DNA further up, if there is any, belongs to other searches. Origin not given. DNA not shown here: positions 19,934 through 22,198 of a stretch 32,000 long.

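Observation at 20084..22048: Single-polypeptide fusion of a diacylglycerol-type GT4 glycosyltransferase and a PlcP/LpxH-like metallophosphoesterase: candidate one-enzyme module for phosphate-starvation lipid remodelling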

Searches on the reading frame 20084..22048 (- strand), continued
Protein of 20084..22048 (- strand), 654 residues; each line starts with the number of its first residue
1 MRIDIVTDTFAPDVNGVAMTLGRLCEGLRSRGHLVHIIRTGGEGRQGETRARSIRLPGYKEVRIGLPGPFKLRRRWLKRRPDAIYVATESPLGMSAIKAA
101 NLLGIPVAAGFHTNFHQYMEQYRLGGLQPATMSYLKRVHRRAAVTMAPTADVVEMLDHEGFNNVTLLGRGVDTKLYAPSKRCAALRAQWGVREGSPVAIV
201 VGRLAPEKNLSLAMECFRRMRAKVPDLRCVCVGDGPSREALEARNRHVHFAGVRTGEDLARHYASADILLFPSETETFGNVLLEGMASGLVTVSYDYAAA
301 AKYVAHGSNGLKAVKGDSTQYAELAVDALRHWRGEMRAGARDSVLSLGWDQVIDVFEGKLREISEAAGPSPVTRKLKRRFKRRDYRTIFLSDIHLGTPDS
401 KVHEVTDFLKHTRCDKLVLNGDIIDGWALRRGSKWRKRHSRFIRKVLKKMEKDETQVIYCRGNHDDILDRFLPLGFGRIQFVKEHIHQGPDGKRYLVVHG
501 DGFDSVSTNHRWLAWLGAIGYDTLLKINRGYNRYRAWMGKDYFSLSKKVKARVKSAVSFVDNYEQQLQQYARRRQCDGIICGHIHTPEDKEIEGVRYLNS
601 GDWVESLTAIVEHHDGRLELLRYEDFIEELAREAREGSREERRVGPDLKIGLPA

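Call 71: find_encoding_contigs(protein=P0129, flank=5000, max_places=2)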
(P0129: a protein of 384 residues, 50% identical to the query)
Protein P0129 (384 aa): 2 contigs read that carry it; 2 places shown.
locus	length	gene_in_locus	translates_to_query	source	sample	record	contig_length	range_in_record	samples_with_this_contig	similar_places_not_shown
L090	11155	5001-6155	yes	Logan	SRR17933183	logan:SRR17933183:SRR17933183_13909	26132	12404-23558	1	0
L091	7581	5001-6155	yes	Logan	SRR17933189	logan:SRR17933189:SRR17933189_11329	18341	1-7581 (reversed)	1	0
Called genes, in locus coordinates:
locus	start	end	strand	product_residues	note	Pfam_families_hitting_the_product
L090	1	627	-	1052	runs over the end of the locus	PF00873:ACR_tran, PF02355:SecD_SecF_C (faint)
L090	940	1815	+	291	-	PF25145:NfeD1b_N, PF01343:Peptidase_S49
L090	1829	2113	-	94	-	PF02082:Rrf2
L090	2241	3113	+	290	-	PF06426:SATase_N, PF00132:Hexapep (weak)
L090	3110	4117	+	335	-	-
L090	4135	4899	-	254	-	-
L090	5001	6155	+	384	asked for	PF13439:Glyco_transf_4, PF13579:Glyco_trans_4_4, PF20706:GT4-conflict (weak), PF00534:Glycos_transf_1, PF13692:Glyco_trans_1_4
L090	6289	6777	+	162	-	PF00027:cNMP_binding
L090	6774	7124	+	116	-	PF11750:DUF3307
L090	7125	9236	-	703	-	PF05226:CHASE2, PF00211:Guanylate_cyc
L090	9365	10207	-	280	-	PF04773:FecR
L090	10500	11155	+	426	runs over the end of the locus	PF13672:PP2C_2, PF00481:PP2C, PF00027:cNMP_binding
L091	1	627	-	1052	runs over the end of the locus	PF00873:ACR_tran, PF02355:SecD_SecF_C (faint)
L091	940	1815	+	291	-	PF25145:NfeD1b_N, PF01343:Peptidase_S49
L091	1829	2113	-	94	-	PF02082:Rrf2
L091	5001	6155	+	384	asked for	PF13439:Glyco_transf_4, PF13579:Glyco_trans_4_4, PF20706:GT4-conflict (weak), PF00534:Glycos_transf_1, PF13692:Glyco_trans_1_4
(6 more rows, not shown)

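Call 72: find_encoding_contigs(protein=P0125, flank=5000, max_places=2)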
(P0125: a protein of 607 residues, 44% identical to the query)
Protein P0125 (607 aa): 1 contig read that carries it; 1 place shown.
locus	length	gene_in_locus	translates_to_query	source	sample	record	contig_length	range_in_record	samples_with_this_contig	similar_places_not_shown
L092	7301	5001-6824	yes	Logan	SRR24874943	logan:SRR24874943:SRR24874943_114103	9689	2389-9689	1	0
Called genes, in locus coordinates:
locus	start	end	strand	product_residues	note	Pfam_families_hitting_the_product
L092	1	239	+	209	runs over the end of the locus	PF26128:Gad2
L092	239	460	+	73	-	-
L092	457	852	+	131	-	-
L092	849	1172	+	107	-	-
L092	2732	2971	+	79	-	-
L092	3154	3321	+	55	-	-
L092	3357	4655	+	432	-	PF05731:TROVE, PF09967:DUF2201 (weak), PF13519:VWA_2 (weak), PF25045:vWA_Ro60 (weak)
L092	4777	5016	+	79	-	-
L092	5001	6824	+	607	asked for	PF13439:Glyco_transf_4, PF13477:Glyco_trans_4_2 (faint), PF13579:Glyco_trans_4_4, PF12850:Metallophos_2 (faint), PF00534:Glycos_transf_1, PF13692:Glyco_trans_1_4, PF00149:Metallophos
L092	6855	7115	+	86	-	-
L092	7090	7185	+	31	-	-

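Call 75: search_protein_families(library=ncbifam, proteins=[P0128, P0192], max_evalue=1e-10)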
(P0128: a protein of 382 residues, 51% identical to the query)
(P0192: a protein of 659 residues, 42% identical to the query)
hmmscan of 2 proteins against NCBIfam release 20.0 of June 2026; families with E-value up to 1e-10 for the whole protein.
P0128 (382 aa): 17 families
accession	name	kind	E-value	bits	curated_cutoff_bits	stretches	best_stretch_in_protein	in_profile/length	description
NF053787.1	GlcN_PG_synth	equivalog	2.5e-41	141.7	480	1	6-375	6-359/361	N-acetylglucosaminyl phosphatidylglycerol synthase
NF049988.1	MGlcDAGSynMgs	equivalog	1.2e-29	103.9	400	1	1-377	1-389/398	alpha-monoglucosyldiacylglycerol synthase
TIGR03088.1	stp2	hypoth_equivalog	1.5e-23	83.5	409.05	1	175-373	162-371/374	TIGR03088 family PEP-CTERM/XrtA system glycosyltransferase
TIGR04047.1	MSMEG_0565_glyc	hypoth_equivalog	1.8e-23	83.3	259.85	1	152-369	138-368/373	MSMEG_0565 family glycosyltransferase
TIGR03999.1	thiol_BshA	equivalog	6.5e-20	71.4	273.7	1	58-373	53-371/375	N-acetyl-alpha-D-glucosaminyl L-malate synthase BshA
TIGR03449.1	mycothiol_MshA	equivalog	1.2e-19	70.5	462.5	1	167-374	182-402/406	D-inositol-3-phosphate glycosyltransferase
TIGR04157.1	glyco_rSAM_CFB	subfamily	3.2e-18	65.9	400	1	175-343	195-367/406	TIGR04157 family glycosyltransferase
TIGR04063.1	stp3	hypoth_equivalog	4.4e-18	65.4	442.05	1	173-374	180-394/397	TIGR04063 family PEP-CTERM/XrtA system glycosyltransferase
NF053513.1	Gtran_IagA_BgsA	equivalog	4.2e-16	58.9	460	1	90-374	42-330/333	LTA glycolipid anchor biosynthesis glycosyltransferase, IagA/BgsA family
NF047684.1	TeichurnBiosyTuaC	equivalog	5.7e-16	58.4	550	1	152-340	164-352/391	teichuronic acid biosynthesis protein TuaC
TIGR02149.1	glgA_Coryne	subfamily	2.7e-15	56.4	302.4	1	171-371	167-386/391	glycogen synthase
NF012028.0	PRK15484.1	subfamily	1.2e-14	54.2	618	1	173-374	161-377/380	lipopolysaccharide N-acetylglucosaminyltransferase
NF038295.1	EPS_HpsP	equivalog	9e-14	51.3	550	1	177-375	180-387/388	hormogonium polysaccharide biosynthesis glycosyltransferase HpsP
TIGR02095.1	glgA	subfamily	4.6e-13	48.7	328.45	1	203-373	291-475/477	glycogen/starch synthase, ADP-glucose type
NF038298.1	EPS_HpsO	equivalog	7e-12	44.8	575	0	21-255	19-248/388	hormogonium polysaccharide biosynthesis glycosyltransferase HpsO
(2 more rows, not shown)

P0192 (659 aa): 17 families
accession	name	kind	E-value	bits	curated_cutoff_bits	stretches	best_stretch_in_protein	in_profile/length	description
NF053787.1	GlcN_PG_synth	equivalog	3.9e-42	144.4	480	1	337-655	49-358/361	N-acetylglucosaminyl phosphatidylglycerol synthase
NF052553.1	LyOrLpactfOlsABRUA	equivalog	1.1e-36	126.3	300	1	17-243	14-256/263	lyso-ornithine lipid O-acyltransferase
NF052552.1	LyOrLpactfOlsARHOCB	equivalog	3.6e-34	118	300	1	4-241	23-267/271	lyso-ornithine lipid O-acyltransferase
NF049988.1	MGlcDAGSynMgs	equivalog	1.1e-30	107.4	400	1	287-604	4-337/398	alpha-monoglucosyldiacylglycerol synthase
TIGR00530.1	AGP_acyltrn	subfamily_domain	3.4e-23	81.8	102.95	1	52-175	2-130/130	1-acylglycerol-3-phosphate O-acyltransferase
TIGR03088.1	stp2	hypoth_equivalog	4e-23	82.1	409.05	1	359-638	69-354/374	TIGR03088 family PEP-CTERM/XrtA system glycosyltransferase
TIGR03999.1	thiol_BshA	equivalog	5.6e-21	74.9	273.7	1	431-640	143-357/375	N-acetyl-alpha-D-glucosaminyl L-malate synthase BshA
TIGR03449.1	mycothiol_MshA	equivalog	6.8e-19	68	462.5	1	453-657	188-404/406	D-inositol-3-phosphate glycosyltransferase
TIGR04047.1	MSMEG_0565_glyc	hypoth_equivalog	7.1e-19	68.1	259.85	1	433-644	139-362/373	MSMEG_0565 family glycosyltransferase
TIGR04063.1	stp3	hypoth_equivalog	1.4e-16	60.4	442.05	1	363-642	84-381/397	TIGR04063 family PEP-CTERM/XrtA system glycosyltransferase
TIGR04157.1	glyco_rSAM_CFB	subfamily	5.6e-16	58.5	400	1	466-611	207-355/406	TIGR04157 family glycosyltransferase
NF041876.1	EPS_EpsE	equivalog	7.9e-14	51.7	400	1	441-638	174-377/389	exopolysaccharide biosynthesis GT4 family glycosyltransferase EpsE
NF007640.0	PRK10307.1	subfamily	8.7e-14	51.2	276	1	448-647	187-398/411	WcaI family glycosyltransferase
NF047684.1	TeichurnBiosyTuaC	equivalog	3e-13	49.5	550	1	370-586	107-319/391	teichuronic acid biosynthesis protein TuaC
NF038295.1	EPS_HpsP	equivalog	2.6e-12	46.5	550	1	461-642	184-373/388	hormogonium polysaccharide biosynthesis glycosyltransferase HpsP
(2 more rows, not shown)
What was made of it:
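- Its NCBIfam score profile mirrors that of Agt2 (call 75).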

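Call 77: fold_search(model_id=the predicted structure, library=pdb)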
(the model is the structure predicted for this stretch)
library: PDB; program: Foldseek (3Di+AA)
matches with E <= 10: 1609; with E <= 0.001: 444
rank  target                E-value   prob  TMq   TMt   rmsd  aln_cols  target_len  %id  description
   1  6n1x                  7.4e-20  1.00  0.47  0.77   4.3       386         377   18  BshA from Staphylococcus aureus complexed with UDP and N-acetylglucosamine (released 2019-08-21)
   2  6d9t                  2.4e-18  1.00  0.47  0.77   4.4       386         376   18  BshA from Staphylococcus aureus complexed with UDP (released 2019-05-08)
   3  2jjm_A                6.0e-18  1.00  0.47  0.81   3.7       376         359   20  Crystal Structure of a family GT4 glycosyltransferase from Bacillus anthracis ORF BA1558. (released 2008-08-05)
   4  3mbo_C                1.9e-17  1.00  0.46  0.77   4.2       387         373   19  Crystal Structure of the Glycosyltransferase BaBshA bound with UDP and L-malate (released 2010-09-29)
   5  3mbo_A                3.0e-17  1.00  0.47  0.78   4.1       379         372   20  Crystal Structure of the Glycosyltransferase BaBshA bound with UDP and L-malate (released 2010-09-29)
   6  4n9w                  4.8e-17  1.00  0.42  0.72   5.5       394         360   22  Crystal structure of phosphatidyl mannosyltransferase PimA (released 2014-11-12)
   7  5d01_B                6.3e-17  1.00  0.43  0.74   4.8       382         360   17  Crystal structure of BshA from B. subtilis complexed with N-acetylglucosaminyl-malate (released 2016-09-07)
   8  5d01_A                8.4e-17  1.00  0.44  0.76   4.6       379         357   18  Crystal structure of BshA from B. subtilis complexed with N-acetylglucosaminyl-malate (released 2016-09-07)
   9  3mbo_D                9.4e-17  1.00  0.46  0.78   4.0       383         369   21  Crystal Structure of the Glycosyltransferase BaBshA bound with UDP and L-malate (released 2010-09-29)
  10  3mbo_B                1.2e-16  1.00  0.46  0.77   4.0       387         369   21  Crystal Structure of the Glycosyltransferase BaBshA bound with UDP and L-malate (released 2010-09-29)
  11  3l01_A                1.6e-16  1.00  0.40  0.58   7.5       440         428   18  Crystal structure of monomeric glycogen synthase from Pyrococcus abyssi (released 2010-12-29)
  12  3oka_A                1.7e-16  1.00  0.45  0.75   4.2       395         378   18  Crystal structure of Corynebacterium glutamicum PimB' in complex with GDP-Man (triclinic crystal form) (released 2010-09-15)
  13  3fro_A                1.7e-16  1.00  0.41  0.57   8.0       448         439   18  Crystal structure of Pyrococcus abyssi glycogen synthase with open and closed conformations (released 2010-01-12)
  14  3mbo_F                1.8e-16  1.00  0.45  0.76   4.6       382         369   21  Crystal Structure of the Glycosyltransferase BaBshA bound with UDP and L-malate (released 2010-09-29)
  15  3c4q_B                1.9e-16  1.00  0.46  0.73   4.7       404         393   19  Structure of the retaining glycosyltransferase MshA : The first step in mycothiol biosynthesis. Organism : Corynebacte (released 2008-04-01)
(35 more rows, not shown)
